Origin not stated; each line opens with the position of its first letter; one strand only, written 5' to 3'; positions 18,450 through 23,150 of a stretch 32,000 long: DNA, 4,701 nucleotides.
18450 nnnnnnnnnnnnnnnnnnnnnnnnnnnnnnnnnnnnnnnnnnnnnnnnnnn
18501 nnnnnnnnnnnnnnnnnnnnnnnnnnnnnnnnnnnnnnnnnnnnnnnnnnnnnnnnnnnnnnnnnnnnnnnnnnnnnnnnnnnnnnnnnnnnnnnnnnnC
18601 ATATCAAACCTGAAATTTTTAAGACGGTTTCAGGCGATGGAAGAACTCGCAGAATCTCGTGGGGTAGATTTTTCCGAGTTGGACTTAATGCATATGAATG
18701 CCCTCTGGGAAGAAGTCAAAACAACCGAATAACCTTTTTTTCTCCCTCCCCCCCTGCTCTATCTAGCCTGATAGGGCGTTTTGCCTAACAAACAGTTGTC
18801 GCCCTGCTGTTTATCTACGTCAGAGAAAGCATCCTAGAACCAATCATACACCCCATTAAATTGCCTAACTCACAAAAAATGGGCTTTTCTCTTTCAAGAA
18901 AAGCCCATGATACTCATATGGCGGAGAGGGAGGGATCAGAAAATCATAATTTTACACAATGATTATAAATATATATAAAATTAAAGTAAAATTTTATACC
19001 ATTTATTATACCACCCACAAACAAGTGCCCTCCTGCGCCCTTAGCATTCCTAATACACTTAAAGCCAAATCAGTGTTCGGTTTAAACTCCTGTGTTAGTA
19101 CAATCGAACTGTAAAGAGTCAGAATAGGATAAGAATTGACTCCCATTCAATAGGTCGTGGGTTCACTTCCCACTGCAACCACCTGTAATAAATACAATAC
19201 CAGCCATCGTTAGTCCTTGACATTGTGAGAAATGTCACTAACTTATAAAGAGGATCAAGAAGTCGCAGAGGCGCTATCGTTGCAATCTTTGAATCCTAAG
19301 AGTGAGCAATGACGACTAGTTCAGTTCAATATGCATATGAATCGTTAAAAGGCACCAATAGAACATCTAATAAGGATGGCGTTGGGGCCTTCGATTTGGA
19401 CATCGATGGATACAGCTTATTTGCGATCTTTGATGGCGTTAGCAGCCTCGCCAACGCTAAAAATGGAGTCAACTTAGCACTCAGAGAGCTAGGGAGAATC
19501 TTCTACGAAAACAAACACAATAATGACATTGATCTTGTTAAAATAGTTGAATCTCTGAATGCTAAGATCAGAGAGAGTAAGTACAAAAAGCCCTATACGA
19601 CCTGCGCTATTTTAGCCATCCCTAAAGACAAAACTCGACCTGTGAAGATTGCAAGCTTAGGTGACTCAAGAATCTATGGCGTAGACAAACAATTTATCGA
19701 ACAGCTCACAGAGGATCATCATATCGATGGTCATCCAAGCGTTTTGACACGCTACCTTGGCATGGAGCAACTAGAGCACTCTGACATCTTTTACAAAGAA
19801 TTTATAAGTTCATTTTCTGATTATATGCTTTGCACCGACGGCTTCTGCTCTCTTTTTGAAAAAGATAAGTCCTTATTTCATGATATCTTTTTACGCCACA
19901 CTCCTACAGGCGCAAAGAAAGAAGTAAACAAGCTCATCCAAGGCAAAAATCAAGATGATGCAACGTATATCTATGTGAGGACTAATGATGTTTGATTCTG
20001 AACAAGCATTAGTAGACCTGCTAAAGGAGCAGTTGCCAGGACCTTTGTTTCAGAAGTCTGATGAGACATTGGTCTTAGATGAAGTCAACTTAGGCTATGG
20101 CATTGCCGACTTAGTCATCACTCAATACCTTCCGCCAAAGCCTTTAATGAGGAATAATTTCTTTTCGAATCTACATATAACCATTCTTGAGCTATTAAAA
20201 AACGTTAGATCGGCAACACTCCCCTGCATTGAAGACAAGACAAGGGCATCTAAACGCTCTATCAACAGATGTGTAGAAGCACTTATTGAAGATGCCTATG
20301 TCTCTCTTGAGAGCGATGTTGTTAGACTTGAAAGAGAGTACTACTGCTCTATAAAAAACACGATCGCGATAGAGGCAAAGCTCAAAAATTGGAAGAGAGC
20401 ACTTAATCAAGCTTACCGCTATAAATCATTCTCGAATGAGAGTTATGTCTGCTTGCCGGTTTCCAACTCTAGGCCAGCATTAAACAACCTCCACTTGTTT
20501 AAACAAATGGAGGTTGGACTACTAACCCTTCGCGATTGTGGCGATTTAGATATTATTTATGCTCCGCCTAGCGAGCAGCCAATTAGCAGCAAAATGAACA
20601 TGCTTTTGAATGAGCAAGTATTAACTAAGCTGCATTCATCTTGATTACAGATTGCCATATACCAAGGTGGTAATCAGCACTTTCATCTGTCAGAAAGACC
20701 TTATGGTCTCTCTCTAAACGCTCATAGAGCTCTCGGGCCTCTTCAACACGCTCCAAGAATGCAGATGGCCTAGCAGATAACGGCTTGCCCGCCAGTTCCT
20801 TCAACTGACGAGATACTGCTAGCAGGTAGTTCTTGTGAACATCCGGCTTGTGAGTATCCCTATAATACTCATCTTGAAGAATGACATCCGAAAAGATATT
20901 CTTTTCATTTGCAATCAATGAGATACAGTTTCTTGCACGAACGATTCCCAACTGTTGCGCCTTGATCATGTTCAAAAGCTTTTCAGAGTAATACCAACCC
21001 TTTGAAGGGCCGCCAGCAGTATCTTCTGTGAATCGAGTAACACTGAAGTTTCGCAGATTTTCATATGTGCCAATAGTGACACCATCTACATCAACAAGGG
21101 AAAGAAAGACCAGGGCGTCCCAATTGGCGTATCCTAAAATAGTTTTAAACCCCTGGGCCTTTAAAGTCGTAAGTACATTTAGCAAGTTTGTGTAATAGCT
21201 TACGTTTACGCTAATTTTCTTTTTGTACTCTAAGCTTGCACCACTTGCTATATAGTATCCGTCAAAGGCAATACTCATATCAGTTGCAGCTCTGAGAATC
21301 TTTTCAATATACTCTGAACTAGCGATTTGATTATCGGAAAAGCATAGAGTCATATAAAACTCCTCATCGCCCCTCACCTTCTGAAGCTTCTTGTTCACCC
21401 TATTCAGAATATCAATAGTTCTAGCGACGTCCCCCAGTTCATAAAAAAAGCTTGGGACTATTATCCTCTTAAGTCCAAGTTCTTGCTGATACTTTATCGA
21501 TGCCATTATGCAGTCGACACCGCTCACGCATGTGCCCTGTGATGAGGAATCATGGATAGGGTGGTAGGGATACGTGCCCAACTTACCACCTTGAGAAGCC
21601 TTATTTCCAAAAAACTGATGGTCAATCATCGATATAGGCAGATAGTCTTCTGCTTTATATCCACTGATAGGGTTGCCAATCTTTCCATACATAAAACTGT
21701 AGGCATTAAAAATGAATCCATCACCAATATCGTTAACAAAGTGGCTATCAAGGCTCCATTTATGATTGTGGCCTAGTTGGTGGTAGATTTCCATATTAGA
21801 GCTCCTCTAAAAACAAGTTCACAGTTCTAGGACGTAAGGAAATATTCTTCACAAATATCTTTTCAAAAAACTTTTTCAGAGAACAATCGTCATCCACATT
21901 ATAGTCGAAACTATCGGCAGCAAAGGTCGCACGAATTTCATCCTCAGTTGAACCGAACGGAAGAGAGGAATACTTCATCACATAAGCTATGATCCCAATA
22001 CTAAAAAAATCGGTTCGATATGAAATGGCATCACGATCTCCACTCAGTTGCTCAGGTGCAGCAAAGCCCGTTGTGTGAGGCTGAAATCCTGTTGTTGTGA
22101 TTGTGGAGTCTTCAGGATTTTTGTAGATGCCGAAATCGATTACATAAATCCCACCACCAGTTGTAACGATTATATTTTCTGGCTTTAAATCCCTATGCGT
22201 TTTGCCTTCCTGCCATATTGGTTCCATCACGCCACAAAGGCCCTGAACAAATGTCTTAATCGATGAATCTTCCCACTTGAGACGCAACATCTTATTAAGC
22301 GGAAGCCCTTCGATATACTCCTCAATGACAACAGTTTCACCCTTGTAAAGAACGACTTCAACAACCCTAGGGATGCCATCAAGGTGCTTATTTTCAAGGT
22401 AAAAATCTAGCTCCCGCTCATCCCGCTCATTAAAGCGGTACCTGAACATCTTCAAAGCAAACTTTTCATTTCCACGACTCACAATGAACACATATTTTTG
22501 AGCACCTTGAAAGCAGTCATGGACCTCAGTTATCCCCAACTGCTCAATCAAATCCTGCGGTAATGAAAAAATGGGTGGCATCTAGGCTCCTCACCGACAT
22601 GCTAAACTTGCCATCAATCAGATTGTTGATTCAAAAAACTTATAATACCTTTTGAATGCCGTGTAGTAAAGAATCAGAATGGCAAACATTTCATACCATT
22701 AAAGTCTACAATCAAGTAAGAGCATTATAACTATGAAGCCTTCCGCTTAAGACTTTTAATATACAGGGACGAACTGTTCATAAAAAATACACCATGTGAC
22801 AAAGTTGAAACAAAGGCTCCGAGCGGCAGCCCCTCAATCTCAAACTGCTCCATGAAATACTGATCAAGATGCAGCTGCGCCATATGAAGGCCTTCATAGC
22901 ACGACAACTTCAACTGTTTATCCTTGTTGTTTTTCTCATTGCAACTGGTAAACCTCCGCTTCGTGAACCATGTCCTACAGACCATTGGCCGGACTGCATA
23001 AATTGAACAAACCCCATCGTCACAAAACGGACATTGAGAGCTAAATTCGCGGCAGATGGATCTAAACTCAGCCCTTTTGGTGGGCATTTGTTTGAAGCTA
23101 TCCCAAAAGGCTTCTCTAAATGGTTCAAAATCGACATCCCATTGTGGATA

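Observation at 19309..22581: Convergent kinase / PP2C phosphatase / PD-(D/E)xK / unknown-protein cassette: candidate undescribed phospho-switch conflict system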

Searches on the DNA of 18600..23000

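Call 71: search_rna_families(source=window, start=18600, end=23000, threshold=evalue, max_evalue=1)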
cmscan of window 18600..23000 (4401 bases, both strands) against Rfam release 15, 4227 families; matches with E-value up to 1: 4.
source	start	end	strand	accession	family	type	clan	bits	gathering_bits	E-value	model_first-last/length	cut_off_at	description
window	18878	18987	-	RF04180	BTnc231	Gene; sRNA;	-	27.4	80.4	0.011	1-154/154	no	Bacteroides sRNA BTnc231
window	19118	19181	+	RF00005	tRNA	Gene; tRNA;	CL00001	22.6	29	0.25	1-71/71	no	tRNA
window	19138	19182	-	RF04354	Plastid-ycf2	Cis-reg;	-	22.2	65.7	0.34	1-75/75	no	Plastid-ycf2 5UTR RNA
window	18752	18996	-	RF02933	ARRPOF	Gene; sRNA;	-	16.7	127.2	0.77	1-256/256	no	ARRPOF RNA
